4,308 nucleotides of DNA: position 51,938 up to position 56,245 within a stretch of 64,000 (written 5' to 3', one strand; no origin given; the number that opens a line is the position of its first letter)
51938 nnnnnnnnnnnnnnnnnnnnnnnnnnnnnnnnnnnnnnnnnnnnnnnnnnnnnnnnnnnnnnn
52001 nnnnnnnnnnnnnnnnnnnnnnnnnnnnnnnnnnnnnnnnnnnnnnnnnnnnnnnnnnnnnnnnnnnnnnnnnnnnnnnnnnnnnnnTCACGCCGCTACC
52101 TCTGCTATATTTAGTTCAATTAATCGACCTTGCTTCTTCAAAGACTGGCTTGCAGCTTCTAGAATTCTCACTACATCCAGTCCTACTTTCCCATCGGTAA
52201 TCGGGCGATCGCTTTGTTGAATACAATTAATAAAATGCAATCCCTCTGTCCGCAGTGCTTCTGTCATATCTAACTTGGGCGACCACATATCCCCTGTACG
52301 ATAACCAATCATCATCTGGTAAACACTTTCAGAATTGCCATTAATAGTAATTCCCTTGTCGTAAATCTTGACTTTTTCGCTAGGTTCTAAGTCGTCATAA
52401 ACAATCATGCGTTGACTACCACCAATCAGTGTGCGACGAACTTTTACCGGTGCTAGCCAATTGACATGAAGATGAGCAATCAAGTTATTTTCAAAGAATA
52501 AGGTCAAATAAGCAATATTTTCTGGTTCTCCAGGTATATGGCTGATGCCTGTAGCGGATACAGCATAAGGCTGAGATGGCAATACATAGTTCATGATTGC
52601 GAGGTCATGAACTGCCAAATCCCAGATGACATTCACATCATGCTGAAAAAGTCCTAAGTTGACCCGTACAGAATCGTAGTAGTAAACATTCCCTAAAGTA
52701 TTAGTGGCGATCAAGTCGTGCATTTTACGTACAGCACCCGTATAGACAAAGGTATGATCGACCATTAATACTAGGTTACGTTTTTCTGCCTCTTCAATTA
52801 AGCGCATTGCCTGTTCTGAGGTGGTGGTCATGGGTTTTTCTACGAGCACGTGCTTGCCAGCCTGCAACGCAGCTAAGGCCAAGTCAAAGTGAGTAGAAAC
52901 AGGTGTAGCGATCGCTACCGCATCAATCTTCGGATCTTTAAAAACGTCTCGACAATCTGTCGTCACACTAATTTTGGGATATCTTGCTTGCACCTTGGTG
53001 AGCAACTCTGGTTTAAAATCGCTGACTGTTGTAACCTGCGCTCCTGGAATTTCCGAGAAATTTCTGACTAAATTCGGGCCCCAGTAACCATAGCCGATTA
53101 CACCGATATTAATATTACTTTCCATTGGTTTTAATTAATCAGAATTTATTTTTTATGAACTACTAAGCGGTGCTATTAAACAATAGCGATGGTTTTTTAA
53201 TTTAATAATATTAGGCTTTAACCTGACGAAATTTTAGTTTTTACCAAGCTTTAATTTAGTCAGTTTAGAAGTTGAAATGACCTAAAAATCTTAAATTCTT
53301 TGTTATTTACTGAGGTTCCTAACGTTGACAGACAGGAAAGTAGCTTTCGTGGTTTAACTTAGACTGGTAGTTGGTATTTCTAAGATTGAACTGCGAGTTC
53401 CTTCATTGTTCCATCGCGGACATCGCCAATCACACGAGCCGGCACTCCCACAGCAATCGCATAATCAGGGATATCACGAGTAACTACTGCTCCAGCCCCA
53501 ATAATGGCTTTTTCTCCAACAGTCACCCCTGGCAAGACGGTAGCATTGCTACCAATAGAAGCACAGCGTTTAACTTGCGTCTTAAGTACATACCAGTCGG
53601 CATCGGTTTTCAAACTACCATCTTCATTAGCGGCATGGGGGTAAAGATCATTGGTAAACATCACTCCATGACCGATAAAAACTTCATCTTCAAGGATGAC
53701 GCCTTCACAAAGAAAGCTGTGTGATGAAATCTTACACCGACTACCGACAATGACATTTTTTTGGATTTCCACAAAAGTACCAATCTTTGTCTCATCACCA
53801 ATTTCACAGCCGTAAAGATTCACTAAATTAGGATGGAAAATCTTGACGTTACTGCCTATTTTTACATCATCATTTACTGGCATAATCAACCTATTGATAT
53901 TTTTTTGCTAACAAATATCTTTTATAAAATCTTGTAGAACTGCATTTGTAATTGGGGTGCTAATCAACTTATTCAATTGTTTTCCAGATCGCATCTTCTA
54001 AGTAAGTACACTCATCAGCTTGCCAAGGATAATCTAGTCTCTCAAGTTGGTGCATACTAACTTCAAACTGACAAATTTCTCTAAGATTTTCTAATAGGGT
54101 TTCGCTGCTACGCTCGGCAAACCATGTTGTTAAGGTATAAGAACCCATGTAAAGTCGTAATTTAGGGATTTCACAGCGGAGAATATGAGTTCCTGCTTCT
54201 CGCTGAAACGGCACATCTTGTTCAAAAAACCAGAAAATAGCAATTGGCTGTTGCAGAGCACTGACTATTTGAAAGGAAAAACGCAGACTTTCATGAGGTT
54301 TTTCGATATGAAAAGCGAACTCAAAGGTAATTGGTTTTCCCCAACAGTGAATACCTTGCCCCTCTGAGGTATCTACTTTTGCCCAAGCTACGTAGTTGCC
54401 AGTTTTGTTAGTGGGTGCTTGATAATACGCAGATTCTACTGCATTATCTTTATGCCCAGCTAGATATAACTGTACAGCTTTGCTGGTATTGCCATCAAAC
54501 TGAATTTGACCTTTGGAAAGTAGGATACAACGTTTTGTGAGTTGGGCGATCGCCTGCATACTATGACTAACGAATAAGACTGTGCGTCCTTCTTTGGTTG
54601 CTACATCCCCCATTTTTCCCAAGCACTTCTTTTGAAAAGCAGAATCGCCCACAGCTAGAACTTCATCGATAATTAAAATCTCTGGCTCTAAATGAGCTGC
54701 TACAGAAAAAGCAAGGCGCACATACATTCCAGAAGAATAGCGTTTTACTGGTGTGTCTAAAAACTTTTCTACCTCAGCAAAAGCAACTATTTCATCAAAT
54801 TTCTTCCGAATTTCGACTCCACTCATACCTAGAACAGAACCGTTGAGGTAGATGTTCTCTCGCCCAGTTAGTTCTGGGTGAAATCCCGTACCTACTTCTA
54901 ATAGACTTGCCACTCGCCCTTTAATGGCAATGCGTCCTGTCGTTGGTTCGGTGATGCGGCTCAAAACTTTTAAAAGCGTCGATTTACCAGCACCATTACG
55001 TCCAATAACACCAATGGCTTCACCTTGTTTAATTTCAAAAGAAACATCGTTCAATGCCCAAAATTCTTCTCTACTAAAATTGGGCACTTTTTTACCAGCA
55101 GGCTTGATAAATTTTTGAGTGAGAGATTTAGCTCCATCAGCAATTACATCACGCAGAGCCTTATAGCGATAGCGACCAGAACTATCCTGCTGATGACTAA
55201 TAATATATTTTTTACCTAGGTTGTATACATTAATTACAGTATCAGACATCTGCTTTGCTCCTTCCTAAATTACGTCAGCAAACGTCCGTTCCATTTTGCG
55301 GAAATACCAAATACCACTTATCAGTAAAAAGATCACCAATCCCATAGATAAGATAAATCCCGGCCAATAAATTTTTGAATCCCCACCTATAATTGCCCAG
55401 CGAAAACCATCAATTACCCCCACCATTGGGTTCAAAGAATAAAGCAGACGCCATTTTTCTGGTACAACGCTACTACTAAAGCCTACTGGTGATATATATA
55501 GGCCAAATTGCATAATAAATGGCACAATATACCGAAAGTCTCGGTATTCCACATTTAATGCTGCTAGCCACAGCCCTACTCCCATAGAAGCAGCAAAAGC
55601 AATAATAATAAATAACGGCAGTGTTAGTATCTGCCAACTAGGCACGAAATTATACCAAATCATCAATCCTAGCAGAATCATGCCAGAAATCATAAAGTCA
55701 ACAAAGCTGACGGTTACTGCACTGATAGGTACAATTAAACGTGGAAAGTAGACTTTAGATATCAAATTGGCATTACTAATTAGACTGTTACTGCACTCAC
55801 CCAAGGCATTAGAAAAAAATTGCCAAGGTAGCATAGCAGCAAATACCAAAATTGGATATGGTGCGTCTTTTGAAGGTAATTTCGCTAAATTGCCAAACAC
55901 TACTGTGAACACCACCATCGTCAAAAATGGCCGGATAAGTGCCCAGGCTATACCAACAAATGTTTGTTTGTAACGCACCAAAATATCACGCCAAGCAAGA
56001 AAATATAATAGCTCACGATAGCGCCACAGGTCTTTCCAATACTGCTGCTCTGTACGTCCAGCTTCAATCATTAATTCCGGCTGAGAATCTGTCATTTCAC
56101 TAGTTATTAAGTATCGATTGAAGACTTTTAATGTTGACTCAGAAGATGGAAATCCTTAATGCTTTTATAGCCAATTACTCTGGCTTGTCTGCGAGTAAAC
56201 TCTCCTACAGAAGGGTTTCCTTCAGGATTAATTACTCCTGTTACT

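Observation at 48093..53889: Two amination/acylation modules: possible tri-acylamino sugar in a cyanobacterium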

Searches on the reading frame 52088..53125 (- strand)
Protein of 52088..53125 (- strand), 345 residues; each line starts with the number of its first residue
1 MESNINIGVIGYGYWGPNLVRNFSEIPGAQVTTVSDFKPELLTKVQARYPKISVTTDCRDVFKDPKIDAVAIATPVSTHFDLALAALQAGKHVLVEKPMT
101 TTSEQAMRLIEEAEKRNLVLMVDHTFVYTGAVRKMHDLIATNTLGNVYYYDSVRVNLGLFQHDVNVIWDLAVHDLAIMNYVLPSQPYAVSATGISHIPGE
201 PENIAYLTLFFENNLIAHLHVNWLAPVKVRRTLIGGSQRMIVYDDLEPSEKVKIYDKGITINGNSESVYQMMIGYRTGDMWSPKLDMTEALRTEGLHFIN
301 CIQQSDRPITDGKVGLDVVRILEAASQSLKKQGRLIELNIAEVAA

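Call 3: search_protein_families(library=pfam, proteins=[window:52088-53125:-])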
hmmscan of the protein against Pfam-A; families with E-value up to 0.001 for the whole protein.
window:52088-53125:- (345 aa): 3 families
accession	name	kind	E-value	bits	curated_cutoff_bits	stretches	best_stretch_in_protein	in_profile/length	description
PF01408.29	GFO_IDH_MocA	-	1.4e-29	103.6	24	1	5-124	1-120/120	Oxidoreductase family, NAD-binding Rossmann fold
PF22725.1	GFO_IDH_MocA_C3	-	1.4e-10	41.6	27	1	132-241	1-123/124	GFO/IDH/MocA C-terminal domain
PF02894.22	GFO_IDH_MocA_C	-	1.9e-06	28.3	22.9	1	138-332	3-213/218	Oxidoreductase family, C-terminal alpha/beta domain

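Call 4: search_protein_families(library=ncbifam, proteins=[window:52088-53125:-])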
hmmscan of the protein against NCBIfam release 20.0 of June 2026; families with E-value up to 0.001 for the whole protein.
window:52088-53125:- (345 aa): 10 families
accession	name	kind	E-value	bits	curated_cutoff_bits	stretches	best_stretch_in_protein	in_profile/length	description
NF040723.1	UDP-GlcNAcDh_Arch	equivalog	3e-52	178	450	1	5-328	1-300/302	UDP-N-acetylglucosamine 3-dehydrogenase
NF008607.0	PRK11579.1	subfamily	1.6e-31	109.6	330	1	1-153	1-151/346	oxidoreductase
TIGR04380.1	myo_inos_iolG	equivalog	6.7e-30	104.1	355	1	5-332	2-326/330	inositol 2-dehydrogenase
NF052479.1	LevoglcsnDh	equivalog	4e-21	75.1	650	1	31-149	38-156/386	levoglucosan dehydrogenase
NF041392.1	XylDh_Gfo6_Halo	equivalog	5.2e-20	71.5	350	1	3-149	15-165/350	D-xylose 1-dehydrogenase Gfo6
NF052679.1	InsChiInosDhIolG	equivalog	5.7e-17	61.7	540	1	5-182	3-185/343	bifunctional inositol 2-dehydrogenase/D-chiro-inositol 1-dehydrogenase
NF007574.0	PRK10206.1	equivalog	1.6e-14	53.8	352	1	38-146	40-145/345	oxidoreductase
NF058563.1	BT_2159_fam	equivalog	8.9e-14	51.3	650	1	5-188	1-183/350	disaccharide 3-dehydrogenase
NF058561.1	BT_2158_fam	equivalog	1.1e-13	50.6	750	1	4-149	35-179/487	glycoside 3-dehydrogenase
NF004976.0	PRK06349.1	subfamily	0.00054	19.2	205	0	3-121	3-128/430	homoserine dehydrogenase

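Call 6: search_solved_structures(query=window:52088-53125:-, max_evalue=1e-10)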
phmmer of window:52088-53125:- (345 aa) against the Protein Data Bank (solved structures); distinct sequences matched with E-value up to 1e-10: 44.
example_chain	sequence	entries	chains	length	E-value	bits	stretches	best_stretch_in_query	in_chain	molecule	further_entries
3c1a_A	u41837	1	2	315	3.9e-25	91.8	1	3-254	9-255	Putative oxidoreductase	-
3kux_A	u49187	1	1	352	2.1e-24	89.4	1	3-152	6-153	Putative oxidoreductase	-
7bvj_A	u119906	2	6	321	3.7e-20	75.4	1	6-259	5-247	Oxidoreductase, NAD-binding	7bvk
3e18_A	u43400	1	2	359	5.3e-19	71.6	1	7-247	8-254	oxidoreductase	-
3e82_A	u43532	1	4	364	1.9e-18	69.8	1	3-245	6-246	Putative oxidoreductase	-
3fhl_A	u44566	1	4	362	4.5e-18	68.6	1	46-153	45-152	Putative oxidoreductase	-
3gdo_A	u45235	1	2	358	1.4e-17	67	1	4-332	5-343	Uncharacterized oxidoreductase yvaA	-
3gfg_A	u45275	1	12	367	1.5e-17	66.8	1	4-332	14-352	Uncharacterized oxidoreductase yvaA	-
6jw6_A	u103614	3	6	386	3.8e-17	65.5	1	2-145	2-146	Dehydrogenase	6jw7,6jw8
3ezy_A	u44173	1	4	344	7.7e-17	64.5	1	5-194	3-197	Dehydrogenase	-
6a3f_A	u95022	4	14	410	9e-17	64.3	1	3-149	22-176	Putative dehydrogenase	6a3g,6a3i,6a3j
4fb5_A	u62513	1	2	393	5.3e-15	58.5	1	6-155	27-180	Probable oxidoreductase protein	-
2glx_A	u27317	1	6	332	6e-15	58.3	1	56-221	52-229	1,5-anhydro-D-fructose reductase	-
1evj_A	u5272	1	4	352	4.6e-14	55.4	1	9-148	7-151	GLUCOSE-FRUCTOSE OXIDOREDUCTASE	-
3evn_A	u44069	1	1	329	5.3e-14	55.2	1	4-153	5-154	Oxidoreductase, Gfo/Idh/MocA family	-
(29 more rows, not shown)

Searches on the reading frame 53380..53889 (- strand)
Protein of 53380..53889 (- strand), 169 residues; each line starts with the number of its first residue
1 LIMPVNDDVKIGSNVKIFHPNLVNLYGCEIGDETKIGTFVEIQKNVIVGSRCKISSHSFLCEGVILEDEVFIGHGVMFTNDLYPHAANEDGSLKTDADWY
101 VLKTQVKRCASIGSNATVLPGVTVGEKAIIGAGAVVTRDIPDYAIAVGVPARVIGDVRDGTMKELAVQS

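Call 3: search_protein_families(library=pfam, proteins=[window:53380-53889:-])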
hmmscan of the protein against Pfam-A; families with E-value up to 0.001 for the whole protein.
window:53380-53889:- (169 aa): 3 families
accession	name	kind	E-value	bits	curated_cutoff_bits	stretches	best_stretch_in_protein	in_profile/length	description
PF00132.30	Hexapep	-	4.5e-21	74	27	2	104-138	2-36/36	Bacterial transferase hexapeptide (six repeats)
PF14602.12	Hexapep_2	-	6.5e-09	35.8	27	1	112-138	10-34/34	Hexapeptide repeat of succinyl-transferase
PF25084.1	LbH_EIF2B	-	2.2e-08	34.5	54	1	8-79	27-94/105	EIF2B subunit epsilon LbH domain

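Call 4: search_protein_families(library=ncbifam, proteins=[window:53380-53889:-])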
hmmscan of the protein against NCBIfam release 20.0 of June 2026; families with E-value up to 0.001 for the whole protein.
window:53380-53889:- (169 aa): 47 families (the best 25 are shown)
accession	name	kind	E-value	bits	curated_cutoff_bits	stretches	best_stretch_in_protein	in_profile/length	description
TIGR03570.1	NeuD_NnaD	subfamily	1.6e-24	86.7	160.8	2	105-152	155-202/202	NeuD/PglB/VioB family sugar acetyltransferase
NF007076.0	PRK09527.1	equivalog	8.3e-18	64.5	347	1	93-159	121-187/203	galactoside O-acetyltransferase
NF041874.1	EPS_EpsC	equivalog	5e-17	62.1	150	1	106-154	116-164/168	serine O-acetyltransferase EpsC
TIGR03532.1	DapD_Ac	equivalog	1.3e-16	60.9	231.75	1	111-164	168-221/231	2,3,4,5-tetrahydropyridine-2,6-dicarboxylate N-acetyltransferase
NF058585.1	HptprglPActTf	PfamEq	1.2e-15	57.5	300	1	111-159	114-162/172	heptaprenylglyceryl phosphate O-acetyltransferase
NF010933.0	PRK14353.1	equivalog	3e-15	55.8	505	1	27-152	321-429/453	bifunctional UDP-N-acetylglucosamine diphosphorylase/glucosamine-1-phosphate N-acetyltransferase GlmU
NF007240.0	PRK09677.1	equivalog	3.1e-15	56.2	243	1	110-155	137-182/192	putative lipopolysaccharide biosynthesis O-acetyl transferase WbbJ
NF050158.1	CarbAnhydGPos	equivalog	9.1e-15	54.7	250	1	104-165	88-151/172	gamma carbonic anhydrase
NF010934.1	PRK14354.1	equivalog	1.3e-14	53.6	450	1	26-148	330-435/447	bifunctional UDP-N-acetylglucosamine diphosphorylase/glucosamine-1-phosphate N-acetyltransferase GlmU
TIGR01173.1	glmU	equivalog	4e-14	52.3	366.85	1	27-151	332-439/452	bifunctional UDP-N-acetylglucosamine diphosphorylase/glucosamine-1-phosphate N-acetyltransferase GlmU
NF010936.0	PRK14356.1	equivalog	6.4e-14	51.7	666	1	27-148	339-443/456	bifunctional UDP-N-acetylglucosamine diphosphorylase/glucosamine-1-phosphate N-acetyltransferase GlmU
NF010937.0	PRK14357.1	equivalog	6.8e-14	51.6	658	1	27-153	324-433/448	bifunctional UDP-N-acetylglucosamine diphosphorylase/glucosamine-1-phosphate N-acetyltransferase GlmU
NF007797.0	PRK10502.1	subfamily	1.2e-13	51.1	192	1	105-154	127-176/183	WcaF family extracellular polysaccharide biosynthesis acetyltransferase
NF010940.0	PRK14360.1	equivalog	4.2e-13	48.7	602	1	8-152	313-439/452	bifunctional UDP-N-acetylglucosamine diphosphorylase/glucosamine-1-phosphate N-acetyltransferase GlmU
TIGR03308.1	phn_thr-fam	hypoth_equivalog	9.8e-13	48.4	201.65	1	110-154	115-159/204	phosphonate metabolim protein, transferase hexapeptide repeat family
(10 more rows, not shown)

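Call 5: search_solved_structures(query=window:53380-53889:-, max_evalue=0.00001)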
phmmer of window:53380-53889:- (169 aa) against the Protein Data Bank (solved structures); distinct sequences matched with E-value up to 0.00001: 64 (the best 60 are shown).
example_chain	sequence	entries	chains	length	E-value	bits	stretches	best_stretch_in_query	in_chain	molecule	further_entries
4mzu_A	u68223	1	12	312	6.6e-27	97.8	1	11-160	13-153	WxcM-like protein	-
3mqg_A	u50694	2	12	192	1.4e-26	96.7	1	5-161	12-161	Lipopolysaccharides biosynthesis acetyltransferase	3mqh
7s43_A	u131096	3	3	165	1e-22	84.2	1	43-142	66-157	N-acetyltransferase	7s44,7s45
7s3u_A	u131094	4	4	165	7.8e-22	81.3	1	43-142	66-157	N-acetyltransferase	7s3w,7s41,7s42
3fs8_A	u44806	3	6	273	8.5e-18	68.2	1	7-159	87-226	QdtC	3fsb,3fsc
1kqa_A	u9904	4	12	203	6.2e-13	52.4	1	91-160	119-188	GALACTOSIDE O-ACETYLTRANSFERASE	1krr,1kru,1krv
3ftt_A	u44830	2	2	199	6.5e-13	52.3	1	30-158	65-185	Putative acetyltransferase SACOL2570 | Galactoside O-acetyltransferase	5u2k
4dcl_A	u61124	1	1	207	6.6e-13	52.3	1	30-158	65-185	Putative acetyltransferase SACOL2570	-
3v4e_A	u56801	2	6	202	6.8e-13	52.2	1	30-158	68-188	Galactoside O-acetyltransferase | Putative acetyltransferase SACOL2570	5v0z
4egg_A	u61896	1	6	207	7.1e-13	52.2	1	30-158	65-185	Putative acetyltransferase SACOL2570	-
3r8y_A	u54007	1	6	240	2.2e-11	47.4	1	110-163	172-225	2,3,4,5-tetrahydropyridine-2,6-dicarboxylate N-acetyltransferase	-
3srt_A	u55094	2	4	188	7.9e-11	45.5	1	69-157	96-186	Maltose O-acetyltransferase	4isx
4eaa_A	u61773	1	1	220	2.8e-10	43.8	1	109-156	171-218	Perosamine N-acetyltransferase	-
4ea7_A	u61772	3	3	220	3.4e-10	43.5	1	109-156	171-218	Perosamine N-acetyltransferase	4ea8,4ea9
3cj8_A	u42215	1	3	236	4.1e-10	43.2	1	110-164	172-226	2,3,4,5-tetrahydropyridine-2,6-dicarboxylate N-acetyltransferase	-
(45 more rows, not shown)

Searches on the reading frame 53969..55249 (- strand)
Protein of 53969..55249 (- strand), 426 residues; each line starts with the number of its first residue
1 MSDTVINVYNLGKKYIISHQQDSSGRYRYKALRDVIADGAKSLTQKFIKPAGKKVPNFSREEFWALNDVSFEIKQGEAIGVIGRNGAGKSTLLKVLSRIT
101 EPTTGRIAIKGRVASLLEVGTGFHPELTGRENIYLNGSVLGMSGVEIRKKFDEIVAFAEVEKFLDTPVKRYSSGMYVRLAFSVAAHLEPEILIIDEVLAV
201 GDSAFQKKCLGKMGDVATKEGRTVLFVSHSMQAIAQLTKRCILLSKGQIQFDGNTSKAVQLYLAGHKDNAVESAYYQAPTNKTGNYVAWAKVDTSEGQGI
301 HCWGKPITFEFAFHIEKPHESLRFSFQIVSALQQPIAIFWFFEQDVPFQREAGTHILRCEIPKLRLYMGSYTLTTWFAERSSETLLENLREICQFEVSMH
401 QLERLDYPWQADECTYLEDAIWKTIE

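Call 13: search_protein_families(library=pfam, proteins=[window:53969-55249:-], max_evalue=0.00001)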
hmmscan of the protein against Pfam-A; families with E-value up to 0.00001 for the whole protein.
window:53969-55249:- (426 aa): 2 families
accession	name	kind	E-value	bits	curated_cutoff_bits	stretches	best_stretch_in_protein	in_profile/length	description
PF00005.33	ABC_tran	-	1.3e-22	81.3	25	1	66-197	1-135/137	ABC transporter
PF14524.12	Wzt_C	-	9.2e-08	32.6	30.4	1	304-398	31-130/143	Wzt C-terminal domain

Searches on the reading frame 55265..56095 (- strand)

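Call 13: search_protein_families(library=pfam, proteins=[window:55265-56095:-], max_evalue=0.00001)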
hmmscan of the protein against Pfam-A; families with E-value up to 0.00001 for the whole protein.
window:55265-56095:- (276 aa): 1 family
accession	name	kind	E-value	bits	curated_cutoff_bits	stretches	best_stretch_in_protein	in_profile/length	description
PF01061.29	ABC2_membrane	-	8.7e-19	68.3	26.9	1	30-235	3-210/211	ABC-2 type transporter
